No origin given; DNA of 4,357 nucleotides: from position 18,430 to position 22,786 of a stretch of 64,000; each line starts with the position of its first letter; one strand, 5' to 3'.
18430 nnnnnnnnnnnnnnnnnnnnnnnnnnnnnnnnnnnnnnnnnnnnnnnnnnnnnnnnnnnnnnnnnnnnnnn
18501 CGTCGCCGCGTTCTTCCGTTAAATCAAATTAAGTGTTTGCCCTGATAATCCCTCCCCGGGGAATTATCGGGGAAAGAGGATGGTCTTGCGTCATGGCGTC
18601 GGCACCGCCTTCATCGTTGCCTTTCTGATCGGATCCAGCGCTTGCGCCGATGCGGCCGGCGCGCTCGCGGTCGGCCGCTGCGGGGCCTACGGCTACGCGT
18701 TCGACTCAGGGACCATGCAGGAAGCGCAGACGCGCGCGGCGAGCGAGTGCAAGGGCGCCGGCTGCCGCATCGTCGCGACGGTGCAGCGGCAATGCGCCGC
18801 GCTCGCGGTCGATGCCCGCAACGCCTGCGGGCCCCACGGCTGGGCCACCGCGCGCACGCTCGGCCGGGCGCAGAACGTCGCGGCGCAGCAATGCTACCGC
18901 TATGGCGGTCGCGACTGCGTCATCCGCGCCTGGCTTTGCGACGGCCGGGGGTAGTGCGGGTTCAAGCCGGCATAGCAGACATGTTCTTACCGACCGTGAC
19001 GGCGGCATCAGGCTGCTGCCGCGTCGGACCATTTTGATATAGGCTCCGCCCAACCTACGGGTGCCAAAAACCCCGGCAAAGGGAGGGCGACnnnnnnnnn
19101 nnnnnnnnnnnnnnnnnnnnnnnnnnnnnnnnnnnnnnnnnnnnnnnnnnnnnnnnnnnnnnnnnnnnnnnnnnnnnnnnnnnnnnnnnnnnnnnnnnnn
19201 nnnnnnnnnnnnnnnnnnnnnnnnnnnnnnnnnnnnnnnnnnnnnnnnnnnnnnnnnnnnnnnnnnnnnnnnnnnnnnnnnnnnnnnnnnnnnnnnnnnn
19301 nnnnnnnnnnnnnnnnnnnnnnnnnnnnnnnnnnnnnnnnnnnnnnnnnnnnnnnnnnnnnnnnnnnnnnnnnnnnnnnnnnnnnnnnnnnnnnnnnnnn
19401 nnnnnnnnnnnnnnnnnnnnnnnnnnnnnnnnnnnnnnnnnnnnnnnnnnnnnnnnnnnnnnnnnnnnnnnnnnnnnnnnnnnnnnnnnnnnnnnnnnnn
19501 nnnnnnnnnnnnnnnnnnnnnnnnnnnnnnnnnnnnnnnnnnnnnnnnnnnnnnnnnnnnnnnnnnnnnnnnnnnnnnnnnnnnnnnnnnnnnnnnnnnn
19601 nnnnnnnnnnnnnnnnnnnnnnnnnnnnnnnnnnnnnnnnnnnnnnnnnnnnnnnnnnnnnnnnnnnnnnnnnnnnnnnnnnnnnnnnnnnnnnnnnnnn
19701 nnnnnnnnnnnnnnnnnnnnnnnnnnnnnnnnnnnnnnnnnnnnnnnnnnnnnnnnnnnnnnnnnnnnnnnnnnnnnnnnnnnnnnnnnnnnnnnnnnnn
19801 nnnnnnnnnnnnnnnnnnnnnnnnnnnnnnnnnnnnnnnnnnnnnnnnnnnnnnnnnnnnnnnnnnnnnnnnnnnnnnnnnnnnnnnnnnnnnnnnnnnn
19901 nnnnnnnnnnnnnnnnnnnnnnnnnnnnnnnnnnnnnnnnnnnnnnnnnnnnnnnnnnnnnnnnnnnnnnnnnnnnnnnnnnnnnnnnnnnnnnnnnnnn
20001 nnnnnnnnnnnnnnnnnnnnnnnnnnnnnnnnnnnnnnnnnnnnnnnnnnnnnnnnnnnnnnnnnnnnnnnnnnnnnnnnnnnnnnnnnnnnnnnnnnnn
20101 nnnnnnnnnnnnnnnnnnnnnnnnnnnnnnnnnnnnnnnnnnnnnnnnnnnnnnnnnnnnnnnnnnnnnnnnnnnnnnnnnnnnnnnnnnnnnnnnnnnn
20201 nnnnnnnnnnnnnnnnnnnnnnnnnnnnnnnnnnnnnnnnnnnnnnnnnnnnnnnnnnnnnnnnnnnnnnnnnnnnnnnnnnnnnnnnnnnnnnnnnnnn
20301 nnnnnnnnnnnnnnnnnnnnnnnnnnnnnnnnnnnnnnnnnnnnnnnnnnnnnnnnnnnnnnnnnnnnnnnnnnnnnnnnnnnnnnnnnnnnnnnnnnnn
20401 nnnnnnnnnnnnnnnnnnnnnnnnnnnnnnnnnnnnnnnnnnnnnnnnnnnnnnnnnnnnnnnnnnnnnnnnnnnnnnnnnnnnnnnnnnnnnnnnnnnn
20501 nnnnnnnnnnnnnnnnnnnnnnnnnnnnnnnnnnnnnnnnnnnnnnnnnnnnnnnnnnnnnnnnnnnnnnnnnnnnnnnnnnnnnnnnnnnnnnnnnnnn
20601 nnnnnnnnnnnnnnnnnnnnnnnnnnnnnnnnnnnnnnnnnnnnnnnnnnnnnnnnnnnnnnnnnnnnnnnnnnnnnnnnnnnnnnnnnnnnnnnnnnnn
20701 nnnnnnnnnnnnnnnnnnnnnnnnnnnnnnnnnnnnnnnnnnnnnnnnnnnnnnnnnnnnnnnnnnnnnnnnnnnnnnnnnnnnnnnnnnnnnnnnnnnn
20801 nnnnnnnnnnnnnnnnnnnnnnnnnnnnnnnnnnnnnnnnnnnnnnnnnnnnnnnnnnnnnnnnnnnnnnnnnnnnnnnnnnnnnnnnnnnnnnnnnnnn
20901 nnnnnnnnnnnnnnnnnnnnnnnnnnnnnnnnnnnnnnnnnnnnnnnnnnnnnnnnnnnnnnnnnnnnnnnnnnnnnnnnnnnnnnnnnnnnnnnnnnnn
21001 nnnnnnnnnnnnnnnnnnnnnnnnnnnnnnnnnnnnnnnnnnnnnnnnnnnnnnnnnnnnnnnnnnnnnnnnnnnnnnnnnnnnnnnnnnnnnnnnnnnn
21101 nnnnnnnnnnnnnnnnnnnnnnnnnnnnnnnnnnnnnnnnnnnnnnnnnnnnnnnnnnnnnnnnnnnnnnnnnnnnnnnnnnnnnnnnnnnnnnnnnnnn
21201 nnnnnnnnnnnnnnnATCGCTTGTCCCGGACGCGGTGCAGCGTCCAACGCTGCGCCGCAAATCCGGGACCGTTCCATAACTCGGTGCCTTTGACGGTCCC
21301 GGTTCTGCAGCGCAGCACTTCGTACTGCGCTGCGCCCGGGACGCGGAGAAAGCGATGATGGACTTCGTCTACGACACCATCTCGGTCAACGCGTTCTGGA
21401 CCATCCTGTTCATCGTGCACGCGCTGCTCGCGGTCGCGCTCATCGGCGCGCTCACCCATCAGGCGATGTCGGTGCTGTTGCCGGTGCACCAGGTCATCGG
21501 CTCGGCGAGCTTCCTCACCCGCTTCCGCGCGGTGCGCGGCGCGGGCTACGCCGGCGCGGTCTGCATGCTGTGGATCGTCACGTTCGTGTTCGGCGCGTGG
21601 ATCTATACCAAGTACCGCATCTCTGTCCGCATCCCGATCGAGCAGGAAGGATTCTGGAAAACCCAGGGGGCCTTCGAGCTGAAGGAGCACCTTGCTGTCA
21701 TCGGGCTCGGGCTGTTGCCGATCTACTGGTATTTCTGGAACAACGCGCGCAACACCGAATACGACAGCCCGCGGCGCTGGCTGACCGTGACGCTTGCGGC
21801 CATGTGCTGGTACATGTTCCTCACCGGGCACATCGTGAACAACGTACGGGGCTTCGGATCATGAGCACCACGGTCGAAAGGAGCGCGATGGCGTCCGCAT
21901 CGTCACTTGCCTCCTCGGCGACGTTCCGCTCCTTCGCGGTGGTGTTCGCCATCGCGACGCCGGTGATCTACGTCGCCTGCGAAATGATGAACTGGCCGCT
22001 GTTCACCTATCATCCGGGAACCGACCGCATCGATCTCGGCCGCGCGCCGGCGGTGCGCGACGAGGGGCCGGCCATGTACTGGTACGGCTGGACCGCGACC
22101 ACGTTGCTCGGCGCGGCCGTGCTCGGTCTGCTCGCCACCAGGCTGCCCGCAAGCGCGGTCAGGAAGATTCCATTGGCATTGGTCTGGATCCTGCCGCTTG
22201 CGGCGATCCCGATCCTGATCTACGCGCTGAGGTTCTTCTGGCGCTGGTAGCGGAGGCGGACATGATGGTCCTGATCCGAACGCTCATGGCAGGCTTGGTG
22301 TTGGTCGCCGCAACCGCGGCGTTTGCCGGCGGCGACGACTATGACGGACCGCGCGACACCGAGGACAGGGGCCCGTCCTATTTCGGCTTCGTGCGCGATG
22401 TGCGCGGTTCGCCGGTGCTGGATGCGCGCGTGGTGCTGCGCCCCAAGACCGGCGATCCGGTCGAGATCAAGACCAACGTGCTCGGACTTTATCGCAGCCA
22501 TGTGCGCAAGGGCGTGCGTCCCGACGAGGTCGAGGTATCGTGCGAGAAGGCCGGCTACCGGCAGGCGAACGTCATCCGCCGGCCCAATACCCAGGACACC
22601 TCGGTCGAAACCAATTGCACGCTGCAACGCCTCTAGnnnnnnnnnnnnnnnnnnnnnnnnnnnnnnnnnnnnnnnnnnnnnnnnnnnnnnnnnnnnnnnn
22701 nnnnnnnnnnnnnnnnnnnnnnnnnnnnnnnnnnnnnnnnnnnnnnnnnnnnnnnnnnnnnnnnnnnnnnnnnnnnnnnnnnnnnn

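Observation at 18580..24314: Uncharacterised periplasmic cluster: DUF4189 protein, mono-haem CarboxypepD_reg/β-propeller-like protein, two coupled small His-containing membrane proteins, a small CarboxypepD_reg protein and a secreted amidohydrolase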

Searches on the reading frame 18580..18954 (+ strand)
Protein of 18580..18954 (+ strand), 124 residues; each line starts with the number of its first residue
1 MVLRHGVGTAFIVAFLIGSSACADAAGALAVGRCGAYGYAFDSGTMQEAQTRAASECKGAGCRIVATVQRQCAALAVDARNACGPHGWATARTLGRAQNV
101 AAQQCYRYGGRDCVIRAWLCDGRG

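Call 3: search_protein_families(library=pfam, proteins=[window:18580-18954:+], max_evalue=0.01)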
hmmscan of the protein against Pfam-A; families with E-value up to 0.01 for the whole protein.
window:18580-18954:+ (124 aa): 2 families
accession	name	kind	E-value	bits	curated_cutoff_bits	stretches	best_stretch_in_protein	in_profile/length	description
PF13827.11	DUF4189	-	4.8e-17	62.8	25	1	27-120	2-97/97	Domain of unknown function (DUF4189)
PF22924.1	ACOX_C_alpha1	-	0.0011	19.2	27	1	45-106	92-152/169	Acyl-CoA oxidase, C-alpha1 domain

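Call 4: search_protein_families(library=ncbifam, proteins=[window:18580-18954:+], max_evalue=0.01)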
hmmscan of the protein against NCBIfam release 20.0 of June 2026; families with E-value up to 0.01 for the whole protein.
window:18580-18954:+ (124 aa): 0 families

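Call 67: search_solved_structures(query=window:18580-18954:+, max_evalue=1)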
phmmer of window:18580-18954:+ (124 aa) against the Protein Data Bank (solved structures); distinct sequences matched with E-value up to 1: 2.
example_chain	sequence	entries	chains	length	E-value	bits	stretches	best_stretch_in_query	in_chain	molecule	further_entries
7nhz_A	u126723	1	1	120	0.17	15.2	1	27-87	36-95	Uncharacterized protein Rv1813c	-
6kgx_e3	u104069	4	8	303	0.41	14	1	6-56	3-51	LR2 | Phycobilisome 31.8 kDa linker polypeptide, phycoerythrin-associated, rod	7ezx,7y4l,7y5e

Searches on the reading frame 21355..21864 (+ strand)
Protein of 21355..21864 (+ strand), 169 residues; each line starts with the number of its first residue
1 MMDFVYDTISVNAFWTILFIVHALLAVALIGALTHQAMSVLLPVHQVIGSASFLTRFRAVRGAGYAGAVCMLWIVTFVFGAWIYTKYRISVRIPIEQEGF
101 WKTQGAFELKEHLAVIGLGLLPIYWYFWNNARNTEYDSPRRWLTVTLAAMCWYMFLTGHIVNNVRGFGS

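Call 3: search_protein_families(library=pfam, proteins=[window:21355-21864:+], max_evalue=0.01)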
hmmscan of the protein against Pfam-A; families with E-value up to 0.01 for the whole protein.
window:21355-21864:+ (169 aa): 0 families

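Call 4: search_protein_families(library=ncbifam, proteins=[window:21355-21864:+], max_evalue=0.01)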
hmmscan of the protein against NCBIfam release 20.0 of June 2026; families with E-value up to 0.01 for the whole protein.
window:21355-21864:+ (169 aa): 0 families

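Call 17: find_homologous_proteins(query=window:21355-21864:+)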
Query window:21355-21864:+ (169 aa): 1217 proteins with E <= 0.001 among 1286 candidates; the best 120 are listed.
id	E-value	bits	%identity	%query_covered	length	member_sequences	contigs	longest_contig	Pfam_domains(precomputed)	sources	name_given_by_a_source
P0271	1.6e-109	381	100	100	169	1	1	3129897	-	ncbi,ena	-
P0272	5.1e-94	331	84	100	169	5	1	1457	-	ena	-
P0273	4.4e-93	328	85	99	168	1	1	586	-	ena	-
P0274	8.7e-92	324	83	99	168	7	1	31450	-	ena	-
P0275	1.1e-91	323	83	99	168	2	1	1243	-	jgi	jgi:hypothetical protein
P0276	1.1e-90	320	83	99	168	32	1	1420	-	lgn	-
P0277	6.3e-90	318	82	99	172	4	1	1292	-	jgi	jgi:hypothetical protein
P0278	6.5e-90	317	81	99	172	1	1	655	-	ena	-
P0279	8.7e-90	317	84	100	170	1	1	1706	-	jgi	jgi:hypothetical protein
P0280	1.0e-89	317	82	100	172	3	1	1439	-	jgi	jgi:hypothetical protein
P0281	2.9e-89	315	80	99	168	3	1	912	-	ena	-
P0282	3.3e-89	315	81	99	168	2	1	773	-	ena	-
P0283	3.7e-89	315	81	99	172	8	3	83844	-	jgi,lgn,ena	-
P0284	1.7e-88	313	80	99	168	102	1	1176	-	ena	-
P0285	1.9e-88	313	79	100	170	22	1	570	-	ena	-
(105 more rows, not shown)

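Call 19: find_encoding_contigs(protein=P0271, flank=10000, max_places=3)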
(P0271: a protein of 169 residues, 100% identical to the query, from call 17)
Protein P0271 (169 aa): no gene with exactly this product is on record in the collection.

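Call 39: search_protein_families(library=pfam, proteins=[window:21355-21864:+], max_evalue=10)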
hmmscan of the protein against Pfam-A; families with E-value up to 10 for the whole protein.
window:21355-21864:+ (169 aa): 3 families
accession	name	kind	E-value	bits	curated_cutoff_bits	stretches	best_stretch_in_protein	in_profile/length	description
PF09772.14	Tmem26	-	0.037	13.9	22.2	1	13-98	7-95/285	Transmembrane protein 26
PF17555.7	TssN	-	0.11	12.4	30.3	1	8-104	62-160/274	Type VI secretion system, TssN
PF19779.4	DUF6264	-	0.28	11.8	31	1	11-95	71-156/183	Family of unknown function (DUF6264)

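Call 53: predict_structure(alignment_id=A3)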
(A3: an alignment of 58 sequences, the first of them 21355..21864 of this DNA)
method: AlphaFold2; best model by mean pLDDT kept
length: 169 residues; sequences in the alignment: 58
mean_pLDDT: 86.5   pTM: 0.80
mean pLDDT of the five models: 86.5, 84.9, 84.8, 83.9, 81.0
residues with pLDDT >= 90: 92; 70-90: 61; 50-70: 14; < 50: 2
segments of 3 or more residues with pLDDT < 50: none
pLDDT, mean of each block of 10 residues (from residue 1): 77 89 96 94 68 71 92 96 81 79 87 96 97 94 97 92 63
secondary structure, 60 per line:
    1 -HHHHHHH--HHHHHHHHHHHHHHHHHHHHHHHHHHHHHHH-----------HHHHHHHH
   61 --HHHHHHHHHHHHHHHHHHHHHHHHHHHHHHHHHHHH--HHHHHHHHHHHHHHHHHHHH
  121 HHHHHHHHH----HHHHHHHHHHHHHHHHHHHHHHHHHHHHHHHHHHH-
elements in order: H2-8 H11-41 H53-60 H63-98 H101-129 H134-168

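Call 55: fold_search(model_id=the predicted structure, library=pdb)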
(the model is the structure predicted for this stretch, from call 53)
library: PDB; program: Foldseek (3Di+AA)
matches with E <= 10: 185; with E <= 0.001: 0
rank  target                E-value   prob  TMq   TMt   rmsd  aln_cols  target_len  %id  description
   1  8ucd_C                6.7e-01  0.75  0.48  0.36   7.6       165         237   13  Cryo-EM structure of human STEAP1 in complex with AMG 509 Fab (released 2023-11-22)
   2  6h2e_P                9.5e-01  0.14  0.25  0.18  30.6       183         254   12  Structure of the soluble AhlC of the tripartite alpha-pore forming toxin, AHL, from Aeromonas hydrophila. (released 2019-07-10)
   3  7oh3_b                1.1e+00  0.18  0.27  0.13  10.2       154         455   13  Nog1-TAP associated immature ribosomal particle population B from S. cerevisiae (released 2021-11-03)
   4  6egc                  1.2e+00  0.33  0.34  0.38   7.9       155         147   10  Single-chain version of 2L4HC2_23 (PDB 5J0K) (released 2019-05-29)
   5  1ktm_MODEL_1_A        1.5e+00  0.54  0.39  0.45   5.0       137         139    7  SOLUTION STRUCTURE OF FAT DOMAIN OF FOCAL ADHESION KINASE (released 2003-01-16)
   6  6yly_b                1.7e+00  0.44  0.42  0.19   7.8       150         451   11  pre-60S State NE2 (TAP-Flag-Nop53) (released 2020-07-29)
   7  8ucd_A                1.7e+00  0.41  0.46  0.34   8.1       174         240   13  Cryo-EM structure of human STEAP1 in complex with AMG 509 Fab (released 2023-11-22)
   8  7ohq_b                1.7e+00  0.13  0.26  0.12  10.3       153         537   14  Nog1-TAP associated immature ribosomal particle population C from S. cerevisiae (released 2021-11-03)
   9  7of1_b                1.8e+00  0.12  0.25  0.13  10.1       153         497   14  Nog1-TAP associated immature ribosomal particle population A from S. cerevisiae (released 2021-11-03)
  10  8v87_b                1.9e+00  0.35  0.40  0.18   7.6       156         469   10  60S ribosome biogenesis intermediate (Dbp10 post-catalytic structure - Overall map) (released 2024-05-01)
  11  4z9i_A                1.9e+00  0.21  0.32  0.32   7.7       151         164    8  Asp-TarS from E. coli (released 2016-07-20)
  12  8gmh_A                2.0e+00  0.09  0.23  0.19  31.8       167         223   11  Crystal Structure of the ternary complex of TelA-LXG, LapA3, and LapA4 (released 2024-01-10)
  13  7o37_c                2.1e+00  0.57  0.46  0.33   5.4       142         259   11  Murine supercomplex CIII2CIV in the assembled locked conformation (released 2021-10-13)
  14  3cax                  2.2e+00  0.60  0.49  0.27   5.7       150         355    7  Crystal structure of uncharacterized protein PF0695 (released 2008-03-18)
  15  6ylg_b                2.3e+00  0.11  0.26  0.10  10.4       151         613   13  Rix1-Rea1 pre-60S particle - 60S core, body 1 (rigid body refinement) (released 2020-07-29)
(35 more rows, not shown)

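Call 56: search_solved_structures(query=A3, max_evalue=10)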
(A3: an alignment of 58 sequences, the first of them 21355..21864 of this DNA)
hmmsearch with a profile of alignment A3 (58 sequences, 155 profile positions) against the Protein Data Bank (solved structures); distinct sequences matched with E-value up to 10: 0.

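Call 82: search_protein_families(library=pfam, alignment_id=A3, max_evalue=5)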
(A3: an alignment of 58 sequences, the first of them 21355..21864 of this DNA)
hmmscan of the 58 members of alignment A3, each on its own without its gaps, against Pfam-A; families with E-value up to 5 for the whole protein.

A. member 1, window:21355-21864:+ (169 aa): 3 families
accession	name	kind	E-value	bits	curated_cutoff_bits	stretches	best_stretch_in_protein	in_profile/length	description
PF09772.14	Tmem26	-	0.037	13.9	22.2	1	13-98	7-95/285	Transmembrane protein 26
PF17555.7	TssN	-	0.11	12.4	30.3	1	8-104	62-160/274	Type VI secretion system, TssN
PF19779.4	DUF6264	-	0.28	11.8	31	1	11-95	71-156/183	Family of unknown function (DUF6264)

B. families by the number of members that match (of 58 scanned): 31 families (the first 25 are shown)
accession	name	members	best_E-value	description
PF17555.7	TssN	10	0.01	Type VI secretion system, TssN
PF10785.14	NADH-u_ox-rdase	6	0.077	NADH-ubiquinone oxidoreductase complex I, 21 kDa subunit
PF19779.4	DUF6264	5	0.16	Family of unknown function (DUF6264)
PF20228.3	DUF6587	3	0.015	Family of unknown function (DUF6587)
PF19293.4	CdaA_N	3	0.11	CdaA N-terminal transmembrane domain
PF02653.21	BPD_transp_2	2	0.041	Branched-chain amino acid transport system / permease component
PF06570.16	DUF1129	2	0.056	Protein of unknown function (DUF1129)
PF04238.17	DUF420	2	0.14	Protein of unknown function (DUF420)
PF03134.24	TB2_DP1_HVA22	2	0.4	TB2/DP1, HVA22 family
PF16951.10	MaAIMP_sms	2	0.45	Putative methionine and alanine importer, small subunit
PF11511.13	RhodobacterPufX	2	2.1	Intrinsic membrane protein PufX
PF06197.19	DUF998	1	0.0024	Protein of unknown function (DUF998)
PF11906.13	DUF3426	1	0.028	Protein of unknown function (DUF3426)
PF09772.14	Tmem26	1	0.037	Transmembrane protein 26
PF03631.20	Virul_fac_BrkB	1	0.043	Virulence factor BrkB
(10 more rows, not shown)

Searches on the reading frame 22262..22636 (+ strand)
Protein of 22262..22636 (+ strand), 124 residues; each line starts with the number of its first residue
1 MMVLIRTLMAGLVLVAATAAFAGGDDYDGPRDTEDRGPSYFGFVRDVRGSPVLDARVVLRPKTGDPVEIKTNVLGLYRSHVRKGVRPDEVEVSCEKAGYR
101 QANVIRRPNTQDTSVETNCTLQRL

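Call 3: search_protein_families(library=pfam, proteins=[window:22262-22636:+], max_evalue=0.01)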
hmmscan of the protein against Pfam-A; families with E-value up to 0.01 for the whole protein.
window:22262-22636:+ (124 aa): 1 family
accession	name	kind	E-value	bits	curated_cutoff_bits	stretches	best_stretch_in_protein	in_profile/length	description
PF13620.12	CarboxypepD_reg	-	9.3e-05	23.1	32.3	1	42-115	4-77/82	Carboxypeptidase regulatory-like domain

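Call 4: search_protein_families(library=ncbifam, proteins=[window:22262-22636:+], max_evalue=0.01)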
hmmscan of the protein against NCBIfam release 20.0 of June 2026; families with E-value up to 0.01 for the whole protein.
window:22262-22636:+ (124 aa): 0 families

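Call 39: search_protein_families(library=pfam, proteins=[window:22262-22636:+], max_evalue=10)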
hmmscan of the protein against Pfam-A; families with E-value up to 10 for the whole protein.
window:22262-22636:+ (124 aa): 1 family
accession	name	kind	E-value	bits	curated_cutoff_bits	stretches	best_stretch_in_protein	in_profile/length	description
PF13620.12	CarboxypepD_reg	-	9.3e-05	23.1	32.3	1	42-115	4-77/82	Carboxypeptidase regulatory-like domain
